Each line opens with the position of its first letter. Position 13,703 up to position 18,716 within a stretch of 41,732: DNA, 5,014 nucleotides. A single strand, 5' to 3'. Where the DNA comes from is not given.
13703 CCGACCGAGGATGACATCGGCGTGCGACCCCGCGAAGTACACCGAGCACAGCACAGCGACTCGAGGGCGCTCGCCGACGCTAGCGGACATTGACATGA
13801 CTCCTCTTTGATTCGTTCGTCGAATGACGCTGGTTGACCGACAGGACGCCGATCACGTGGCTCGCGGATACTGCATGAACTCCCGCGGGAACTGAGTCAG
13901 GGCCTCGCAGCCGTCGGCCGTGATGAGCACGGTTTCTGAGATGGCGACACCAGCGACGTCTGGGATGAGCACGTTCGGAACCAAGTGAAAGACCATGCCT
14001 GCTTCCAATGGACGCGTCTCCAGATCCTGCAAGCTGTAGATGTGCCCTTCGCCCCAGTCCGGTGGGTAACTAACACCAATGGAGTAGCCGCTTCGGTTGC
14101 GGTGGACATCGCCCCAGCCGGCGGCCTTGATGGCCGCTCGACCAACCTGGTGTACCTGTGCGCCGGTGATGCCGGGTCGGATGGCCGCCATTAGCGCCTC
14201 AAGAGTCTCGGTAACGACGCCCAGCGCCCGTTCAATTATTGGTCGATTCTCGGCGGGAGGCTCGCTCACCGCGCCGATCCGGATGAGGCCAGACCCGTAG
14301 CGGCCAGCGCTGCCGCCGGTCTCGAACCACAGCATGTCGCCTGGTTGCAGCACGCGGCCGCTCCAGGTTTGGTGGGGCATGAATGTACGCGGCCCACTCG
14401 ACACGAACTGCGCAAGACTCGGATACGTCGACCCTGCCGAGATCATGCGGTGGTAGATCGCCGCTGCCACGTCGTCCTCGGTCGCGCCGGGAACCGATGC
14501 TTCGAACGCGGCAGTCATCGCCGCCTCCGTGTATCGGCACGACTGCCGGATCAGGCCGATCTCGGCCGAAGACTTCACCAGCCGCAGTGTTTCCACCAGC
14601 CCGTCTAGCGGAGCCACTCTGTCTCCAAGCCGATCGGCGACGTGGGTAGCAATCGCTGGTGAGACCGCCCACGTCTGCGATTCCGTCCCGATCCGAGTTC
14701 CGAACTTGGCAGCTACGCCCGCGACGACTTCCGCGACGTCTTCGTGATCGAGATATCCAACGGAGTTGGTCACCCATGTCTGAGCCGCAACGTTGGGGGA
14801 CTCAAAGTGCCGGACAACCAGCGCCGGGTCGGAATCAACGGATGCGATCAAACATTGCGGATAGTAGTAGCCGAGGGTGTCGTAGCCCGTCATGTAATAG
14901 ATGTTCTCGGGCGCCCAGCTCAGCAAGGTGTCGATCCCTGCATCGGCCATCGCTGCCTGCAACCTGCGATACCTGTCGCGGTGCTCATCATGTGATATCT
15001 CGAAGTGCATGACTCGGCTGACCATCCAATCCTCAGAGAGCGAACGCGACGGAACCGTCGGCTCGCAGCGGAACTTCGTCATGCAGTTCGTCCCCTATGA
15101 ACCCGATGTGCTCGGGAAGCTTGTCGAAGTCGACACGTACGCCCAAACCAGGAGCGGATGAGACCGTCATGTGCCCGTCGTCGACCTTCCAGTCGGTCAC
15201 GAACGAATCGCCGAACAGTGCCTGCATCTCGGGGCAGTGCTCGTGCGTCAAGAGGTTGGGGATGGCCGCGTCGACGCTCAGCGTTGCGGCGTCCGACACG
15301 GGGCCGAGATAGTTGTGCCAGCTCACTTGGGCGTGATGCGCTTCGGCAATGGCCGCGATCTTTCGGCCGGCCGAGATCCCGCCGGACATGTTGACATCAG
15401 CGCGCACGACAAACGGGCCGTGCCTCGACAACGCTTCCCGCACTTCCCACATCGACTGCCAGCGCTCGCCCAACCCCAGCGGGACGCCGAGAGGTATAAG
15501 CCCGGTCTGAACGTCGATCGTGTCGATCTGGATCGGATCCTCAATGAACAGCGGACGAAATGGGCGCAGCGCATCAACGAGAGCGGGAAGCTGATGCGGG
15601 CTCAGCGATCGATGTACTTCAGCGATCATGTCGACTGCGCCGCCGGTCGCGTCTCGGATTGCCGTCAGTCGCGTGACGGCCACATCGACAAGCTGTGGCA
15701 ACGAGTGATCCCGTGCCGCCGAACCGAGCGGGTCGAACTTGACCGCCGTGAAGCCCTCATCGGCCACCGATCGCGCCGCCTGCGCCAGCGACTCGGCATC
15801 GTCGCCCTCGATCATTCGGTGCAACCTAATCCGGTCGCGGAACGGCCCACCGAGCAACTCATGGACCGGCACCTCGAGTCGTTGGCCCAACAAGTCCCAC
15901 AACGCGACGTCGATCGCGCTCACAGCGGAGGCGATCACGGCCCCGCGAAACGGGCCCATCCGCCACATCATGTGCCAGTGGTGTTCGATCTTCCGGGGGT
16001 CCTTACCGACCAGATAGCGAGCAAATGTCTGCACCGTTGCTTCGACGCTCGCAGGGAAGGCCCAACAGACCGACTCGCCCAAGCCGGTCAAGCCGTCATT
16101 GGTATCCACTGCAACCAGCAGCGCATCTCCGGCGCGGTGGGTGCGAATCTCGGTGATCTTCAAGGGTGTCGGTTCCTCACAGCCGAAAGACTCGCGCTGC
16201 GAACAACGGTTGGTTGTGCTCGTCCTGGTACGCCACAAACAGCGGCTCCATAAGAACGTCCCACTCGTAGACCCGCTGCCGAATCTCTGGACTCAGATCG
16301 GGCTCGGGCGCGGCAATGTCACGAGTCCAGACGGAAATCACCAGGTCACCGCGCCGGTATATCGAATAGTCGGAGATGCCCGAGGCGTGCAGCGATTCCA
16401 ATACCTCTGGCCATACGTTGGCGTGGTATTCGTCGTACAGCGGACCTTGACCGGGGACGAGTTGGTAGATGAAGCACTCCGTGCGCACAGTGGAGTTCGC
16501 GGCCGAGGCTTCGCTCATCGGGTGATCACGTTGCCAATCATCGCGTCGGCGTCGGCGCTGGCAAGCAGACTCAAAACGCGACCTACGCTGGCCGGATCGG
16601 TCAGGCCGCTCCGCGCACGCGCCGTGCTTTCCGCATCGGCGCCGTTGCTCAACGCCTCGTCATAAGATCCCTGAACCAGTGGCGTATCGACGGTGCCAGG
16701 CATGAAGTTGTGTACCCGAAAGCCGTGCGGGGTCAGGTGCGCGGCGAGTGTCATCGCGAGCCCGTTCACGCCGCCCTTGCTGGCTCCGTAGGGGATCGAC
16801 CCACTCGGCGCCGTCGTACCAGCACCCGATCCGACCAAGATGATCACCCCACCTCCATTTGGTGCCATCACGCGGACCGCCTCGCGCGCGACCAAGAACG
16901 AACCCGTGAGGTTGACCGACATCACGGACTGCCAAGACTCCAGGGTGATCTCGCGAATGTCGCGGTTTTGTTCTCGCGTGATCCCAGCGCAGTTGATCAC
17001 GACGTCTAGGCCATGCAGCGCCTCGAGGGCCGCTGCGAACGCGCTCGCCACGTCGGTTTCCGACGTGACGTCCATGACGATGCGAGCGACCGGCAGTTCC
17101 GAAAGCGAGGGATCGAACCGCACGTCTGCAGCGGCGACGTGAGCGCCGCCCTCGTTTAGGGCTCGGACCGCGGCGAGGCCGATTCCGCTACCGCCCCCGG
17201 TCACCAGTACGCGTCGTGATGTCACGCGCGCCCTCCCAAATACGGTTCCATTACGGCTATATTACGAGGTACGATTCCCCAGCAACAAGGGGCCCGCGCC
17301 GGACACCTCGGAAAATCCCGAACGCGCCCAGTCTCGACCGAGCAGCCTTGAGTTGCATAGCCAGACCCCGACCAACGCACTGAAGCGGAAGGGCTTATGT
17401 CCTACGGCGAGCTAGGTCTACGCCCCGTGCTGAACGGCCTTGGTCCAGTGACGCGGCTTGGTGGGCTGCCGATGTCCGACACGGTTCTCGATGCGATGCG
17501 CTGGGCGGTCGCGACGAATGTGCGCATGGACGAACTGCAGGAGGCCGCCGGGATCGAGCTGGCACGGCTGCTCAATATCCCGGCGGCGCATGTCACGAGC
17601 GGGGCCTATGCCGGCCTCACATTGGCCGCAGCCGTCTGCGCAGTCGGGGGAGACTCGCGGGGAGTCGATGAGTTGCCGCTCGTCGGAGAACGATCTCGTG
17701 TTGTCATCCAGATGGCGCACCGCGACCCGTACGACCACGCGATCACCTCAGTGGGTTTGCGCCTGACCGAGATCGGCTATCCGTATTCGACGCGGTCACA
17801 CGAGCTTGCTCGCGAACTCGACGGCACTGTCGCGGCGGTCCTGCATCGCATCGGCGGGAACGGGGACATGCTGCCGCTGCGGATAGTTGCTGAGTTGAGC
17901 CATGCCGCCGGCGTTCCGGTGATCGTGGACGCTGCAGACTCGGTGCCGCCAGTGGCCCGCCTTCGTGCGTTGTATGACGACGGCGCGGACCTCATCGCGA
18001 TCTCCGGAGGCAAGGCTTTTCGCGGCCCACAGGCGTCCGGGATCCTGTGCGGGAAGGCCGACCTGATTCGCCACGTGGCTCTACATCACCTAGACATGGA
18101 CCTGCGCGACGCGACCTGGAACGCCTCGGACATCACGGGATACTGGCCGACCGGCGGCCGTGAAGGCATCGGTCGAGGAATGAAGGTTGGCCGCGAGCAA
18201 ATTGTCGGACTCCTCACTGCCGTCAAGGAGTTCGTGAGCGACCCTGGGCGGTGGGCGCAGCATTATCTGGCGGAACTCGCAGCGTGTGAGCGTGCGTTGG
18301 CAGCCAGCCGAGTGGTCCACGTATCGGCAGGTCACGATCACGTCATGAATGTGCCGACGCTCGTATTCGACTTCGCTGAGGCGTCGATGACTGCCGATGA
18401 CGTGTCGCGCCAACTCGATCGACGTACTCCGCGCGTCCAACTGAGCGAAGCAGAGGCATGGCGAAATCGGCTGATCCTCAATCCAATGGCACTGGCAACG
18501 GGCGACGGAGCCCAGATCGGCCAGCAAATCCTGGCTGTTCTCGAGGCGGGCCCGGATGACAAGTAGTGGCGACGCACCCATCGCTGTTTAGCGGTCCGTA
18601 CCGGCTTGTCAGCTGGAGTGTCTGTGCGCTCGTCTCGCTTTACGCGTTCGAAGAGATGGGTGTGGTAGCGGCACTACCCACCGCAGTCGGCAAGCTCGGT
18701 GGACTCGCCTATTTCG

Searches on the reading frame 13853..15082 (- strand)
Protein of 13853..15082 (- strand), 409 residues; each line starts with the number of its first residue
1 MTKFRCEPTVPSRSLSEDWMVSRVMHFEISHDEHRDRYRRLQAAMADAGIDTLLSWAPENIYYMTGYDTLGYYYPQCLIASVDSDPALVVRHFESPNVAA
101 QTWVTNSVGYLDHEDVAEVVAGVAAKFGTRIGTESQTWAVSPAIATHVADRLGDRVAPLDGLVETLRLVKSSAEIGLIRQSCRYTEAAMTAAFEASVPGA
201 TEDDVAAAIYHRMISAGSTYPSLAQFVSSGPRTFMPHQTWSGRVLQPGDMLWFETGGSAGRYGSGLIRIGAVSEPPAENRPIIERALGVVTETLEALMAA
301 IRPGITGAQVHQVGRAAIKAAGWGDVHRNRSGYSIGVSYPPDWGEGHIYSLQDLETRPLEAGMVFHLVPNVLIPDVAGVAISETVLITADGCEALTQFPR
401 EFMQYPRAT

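Call 11: search_protein_families(library=pfam, proteins=[window:13853-15082:-])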
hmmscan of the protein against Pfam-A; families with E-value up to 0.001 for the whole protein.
window:13853-15082:- (409 aa): 2 families
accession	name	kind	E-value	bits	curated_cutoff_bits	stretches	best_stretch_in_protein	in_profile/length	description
PF00557.29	Peptidase_M24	-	1.5e-36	126.5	23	1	177-389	2-208/208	Metallopeptidase family M24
PF01321.24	Creatinase_N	-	8.7e-19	68.8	22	1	37-169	1-128/128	Creatinase/Prolidase N-terminal domain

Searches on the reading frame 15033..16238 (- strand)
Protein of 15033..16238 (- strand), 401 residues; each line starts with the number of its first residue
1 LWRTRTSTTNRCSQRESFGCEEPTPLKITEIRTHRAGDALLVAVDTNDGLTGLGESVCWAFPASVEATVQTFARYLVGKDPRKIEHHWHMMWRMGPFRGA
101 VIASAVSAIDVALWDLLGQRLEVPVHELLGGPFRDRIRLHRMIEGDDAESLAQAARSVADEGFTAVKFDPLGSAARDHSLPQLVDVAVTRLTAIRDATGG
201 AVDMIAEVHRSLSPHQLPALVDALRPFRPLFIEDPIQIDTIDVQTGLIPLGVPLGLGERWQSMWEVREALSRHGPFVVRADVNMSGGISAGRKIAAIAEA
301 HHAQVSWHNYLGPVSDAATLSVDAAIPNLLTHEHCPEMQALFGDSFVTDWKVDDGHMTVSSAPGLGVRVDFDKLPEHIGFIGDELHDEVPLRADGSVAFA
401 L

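Call 11: search_protein_families(library=pfam, proteins=[window:15033-16238:-])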
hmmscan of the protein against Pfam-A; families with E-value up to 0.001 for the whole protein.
window:15033-16238:- (401 aa): 2 families
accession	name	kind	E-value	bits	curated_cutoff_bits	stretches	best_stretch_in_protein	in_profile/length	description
PF13378.12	MR_MLE_C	-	2.4e-43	148.8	29.4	1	152-372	4-218/219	Enolase C-terminal domain-like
PF02746.21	MR_MLE_N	-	7.5e-20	71.7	22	1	25-130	15-117/117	Mandelate racemase / muconate lactonizing enzyme, N-terminal domain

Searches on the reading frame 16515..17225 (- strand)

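Call 11: search_protein_families(library=pfam, proteins=[window:16515-17225:-])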
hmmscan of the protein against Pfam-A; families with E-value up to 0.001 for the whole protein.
window:16515-17225:- (236 aa): 5 families
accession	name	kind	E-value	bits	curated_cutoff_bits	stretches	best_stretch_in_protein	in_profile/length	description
PF00106.31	adh_short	-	2e-44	151.9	26.6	1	5-187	2-190/195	short chain dehydrogenase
PF13561.12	adh_short_C2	-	1.3e-40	139.9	27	1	13-234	6-229/236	Enoyl-(Acyl carrier protein) reductase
PF08659.16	KR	-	2.2e-07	31.4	22.6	1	6-160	3-163/180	KR domain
PF23441.1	SDR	-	1.7e-05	24.8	27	1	5-196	9-212/258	SDR-like rossmann domain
PF13460.12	NAD_binding_10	-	0.00078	19.8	27.2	0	10-134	1-99/184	NAD(P)H-binding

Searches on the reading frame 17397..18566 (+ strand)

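Call 11: search_protein_families(library=pfam, proteins=[window:17397-18566:+])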
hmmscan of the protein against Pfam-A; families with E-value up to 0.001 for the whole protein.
window:17397-18566:+ (389 aa): 2 families
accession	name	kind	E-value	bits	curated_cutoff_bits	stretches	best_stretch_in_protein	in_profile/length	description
PF03841.19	SelA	-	9.4e-05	22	22.8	1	188-237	195-243/367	L-seryl-tRNA selenium transferase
PF00266.25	Aminotran_5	-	0.00067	19.2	21.5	0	155-226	152-220/371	Aminotransferase class-V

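Call 30: search_protein_families(library=ncbifam, proteins=[window:17397-18566:+], max_evalue=0.01)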
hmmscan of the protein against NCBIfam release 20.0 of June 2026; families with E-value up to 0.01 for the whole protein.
window:17397-18566:+ (389 aa): 13 families
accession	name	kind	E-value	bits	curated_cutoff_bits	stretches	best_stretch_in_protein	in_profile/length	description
TIGR01437.1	selA_rel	subfamily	6.2e-38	130.6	385.3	2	3-227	2-229/363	DgaE family pyridoxal phosphate-dependent ammonia lyase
NF047797.1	glminPNH3LysDgaE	equivalog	3.1e-26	92.2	600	2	3-229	4-233/367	D-glucosaminate-6-phosphate ammonia lyase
TIGR00474.1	selA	equivalog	1.3e-05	24.3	267.9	1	182-237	264-318/455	L-seryl-tRNA(Sec) selenium transferase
NF041166.1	f2_encap_cargo1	exception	1.4e-05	24.4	800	1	156-227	400-468/623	family 2A encapsulin nanocompartment cargo protein cysteine desulfurase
TIGR04343.1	egtE_PLP_lyase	equivalog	8e-05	21.6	400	1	155-297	156-282/370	ergothioneine biosynthesis PLP-dependent enzyme EgtE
TIGR03301.1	PhnW-AepZ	equivalog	0.00013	21.5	360.8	1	137-250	120-232/355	2-aminoethylphosphonate aminotransferase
TIGR01979.1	sufS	subfamily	0.00022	20.2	475.1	1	145-226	162-240/403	SufS family cysteine desulfurase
TIGR01976.1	am_tr_V_VC1184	hypoth_equivalog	0.0011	18.3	352.35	1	156-231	172-243/401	cysteine desulfurase-like protein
NF005872.0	PRK07812.1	equivalog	0.0018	16.8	703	1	155-210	171-223/439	bifunctional o-acetylhomoserine/o-acetylserine sulfhydrylase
NF006810.0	PRK09331.1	subfamily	0.0044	15.8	301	1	153-227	171-243/397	Sep-tRNA:Cys-tRNA synthetase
NF004757.0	PRK06084.1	equivalog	0.0053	15.6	790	1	154-210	155-208/425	bifunctional O-acetylhomoserine aminocarboxypropyltransferase/cysteine synthase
NF005870.0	PRK07810.1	equivalog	0.0059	15.1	618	1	158-221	174-236/406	O-succinylhomoserine sulfhydrylase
TIGR01977.1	am_tr_V_EF2568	hypoth_equivalog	0.0084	15.2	377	0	145-219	140-212/376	cysteine desulfurase family protein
